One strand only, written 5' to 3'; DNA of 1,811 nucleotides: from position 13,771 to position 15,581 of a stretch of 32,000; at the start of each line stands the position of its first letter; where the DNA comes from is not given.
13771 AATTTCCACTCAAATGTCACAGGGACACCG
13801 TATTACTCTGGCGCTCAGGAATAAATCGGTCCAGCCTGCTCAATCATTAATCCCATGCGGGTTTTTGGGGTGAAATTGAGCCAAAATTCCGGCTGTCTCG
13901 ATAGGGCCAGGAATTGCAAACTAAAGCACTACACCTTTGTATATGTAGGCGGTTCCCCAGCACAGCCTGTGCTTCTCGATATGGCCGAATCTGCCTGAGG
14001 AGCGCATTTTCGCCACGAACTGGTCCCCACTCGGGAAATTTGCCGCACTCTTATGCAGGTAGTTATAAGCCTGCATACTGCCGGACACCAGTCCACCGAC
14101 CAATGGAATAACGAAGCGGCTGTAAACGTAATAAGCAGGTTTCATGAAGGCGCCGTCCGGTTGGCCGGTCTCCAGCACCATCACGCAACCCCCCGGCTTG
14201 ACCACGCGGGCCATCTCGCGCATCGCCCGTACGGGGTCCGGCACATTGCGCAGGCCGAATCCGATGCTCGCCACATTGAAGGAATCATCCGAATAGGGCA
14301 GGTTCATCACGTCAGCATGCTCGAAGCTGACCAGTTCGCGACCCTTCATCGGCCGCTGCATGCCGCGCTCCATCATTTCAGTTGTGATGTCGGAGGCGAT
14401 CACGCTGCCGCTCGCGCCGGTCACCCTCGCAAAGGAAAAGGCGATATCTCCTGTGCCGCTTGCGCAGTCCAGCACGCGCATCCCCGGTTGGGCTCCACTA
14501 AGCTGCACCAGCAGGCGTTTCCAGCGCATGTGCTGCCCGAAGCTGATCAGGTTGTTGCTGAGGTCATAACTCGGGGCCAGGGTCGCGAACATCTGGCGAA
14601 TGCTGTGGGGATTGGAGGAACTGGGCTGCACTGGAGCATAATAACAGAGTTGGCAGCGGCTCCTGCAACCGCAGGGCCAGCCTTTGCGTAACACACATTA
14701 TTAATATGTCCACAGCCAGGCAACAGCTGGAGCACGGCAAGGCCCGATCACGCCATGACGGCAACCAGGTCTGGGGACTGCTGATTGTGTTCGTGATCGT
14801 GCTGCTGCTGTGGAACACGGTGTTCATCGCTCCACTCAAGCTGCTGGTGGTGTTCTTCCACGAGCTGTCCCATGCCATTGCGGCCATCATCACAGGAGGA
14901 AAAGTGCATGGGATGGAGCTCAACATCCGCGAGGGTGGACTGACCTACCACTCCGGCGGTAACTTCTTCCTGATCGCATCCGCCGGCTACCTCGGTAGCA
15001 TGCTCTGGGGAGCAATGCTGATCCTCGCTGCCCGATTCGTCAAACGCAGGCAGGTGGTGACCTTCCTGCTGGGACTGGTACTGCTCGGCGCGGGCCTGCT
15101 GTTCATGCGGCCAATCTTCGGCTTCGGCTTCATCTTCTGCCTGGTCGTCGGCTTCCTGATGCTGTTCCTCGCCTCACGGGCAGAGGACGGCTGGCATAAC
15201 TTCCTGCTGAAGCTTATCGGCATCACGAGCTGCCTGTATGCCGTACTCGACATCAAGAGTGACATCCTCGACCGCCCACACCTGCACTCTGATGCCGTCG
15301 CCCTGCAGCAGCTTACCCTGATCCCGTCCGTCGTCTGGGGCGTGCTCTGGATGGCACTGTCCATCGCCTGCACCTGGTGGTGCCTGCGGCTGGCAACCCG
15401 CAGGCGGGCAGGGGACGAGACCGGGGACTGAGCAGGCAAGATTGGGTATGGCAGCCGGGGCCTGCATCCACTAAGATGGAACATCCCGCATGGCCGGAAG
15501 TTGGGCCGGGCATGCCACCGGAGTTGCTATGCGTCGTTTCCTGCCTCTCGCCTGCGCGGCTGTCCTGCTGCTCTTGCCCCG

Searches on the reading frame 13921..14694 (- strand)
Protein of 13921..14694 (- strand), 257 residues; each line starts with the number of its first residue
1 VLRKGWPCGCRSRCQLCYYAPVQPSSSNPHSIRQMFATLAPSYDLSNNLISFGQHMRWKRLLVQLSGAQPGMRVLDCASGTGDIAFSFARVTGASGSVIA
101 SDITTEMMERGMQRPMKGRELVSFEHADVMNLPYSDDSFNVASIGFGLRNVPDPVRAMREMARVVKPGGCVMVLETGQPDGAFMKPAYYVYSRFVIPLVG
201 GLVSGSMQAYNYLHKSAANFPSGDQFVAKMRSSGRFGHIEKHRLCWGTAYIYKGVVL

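Call 4: search_protein_families(library=pfam, proteins=[window:13921-14694:-], max_evalue=0.01)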
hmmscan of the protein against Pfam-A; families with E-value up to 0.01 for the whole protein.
window:13921-14694:- (257 aa): 7 families
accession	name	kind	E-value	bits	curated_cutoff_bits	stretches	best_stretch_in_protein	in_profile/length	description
PF01209.24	Ubie_methyltran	-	5.9e-58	196.4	20.1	1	30-254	7-231/233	ubiE/COQ5 methyltransferase family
PF13649.12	Methyltransf_25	-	4.5e-17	62.9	27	1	74-169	1-97/97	Methyltransferase domain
PF13847.12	Methyltransf_31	-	6.6e-17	62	27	1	70-174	3-110/145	Methyltransferase domain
PF08241.18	Methyltransf_11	-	5e-16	59.6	21.2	1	75-172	1-94/95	Methyltransferase domain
PF13489.12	Methyltransf_23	-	4.5e-10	39.9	27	1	57-179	8-122/164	Methyltransferase domain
PF08242.18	Methyltransf_12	-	3.9e-06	28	30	1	75-170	1-97/98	Methyltransferase domain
PF01135.25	PCMT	-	0.00017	21.9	20.3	1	63-154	66-158/210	Protein-L-isoaspartate(D-aspartate) O-methyltransferase (PCMT)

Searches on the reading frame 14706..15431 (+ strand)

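Call 4: search_protein_families(library=pfam, proteins=[window:14706-15431:+], max_evalue=0.01)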
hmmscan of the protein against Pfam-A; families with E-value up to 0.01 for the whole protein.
window:14706-15431:+ (241 aa): 1 family
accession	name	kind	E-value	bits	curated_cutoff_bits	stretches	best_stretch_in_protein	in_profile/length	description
PF13398.12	Peptidase_M50B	-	4.7e-46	157.5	26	1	27-226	3-201/201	Peptidase M50B-like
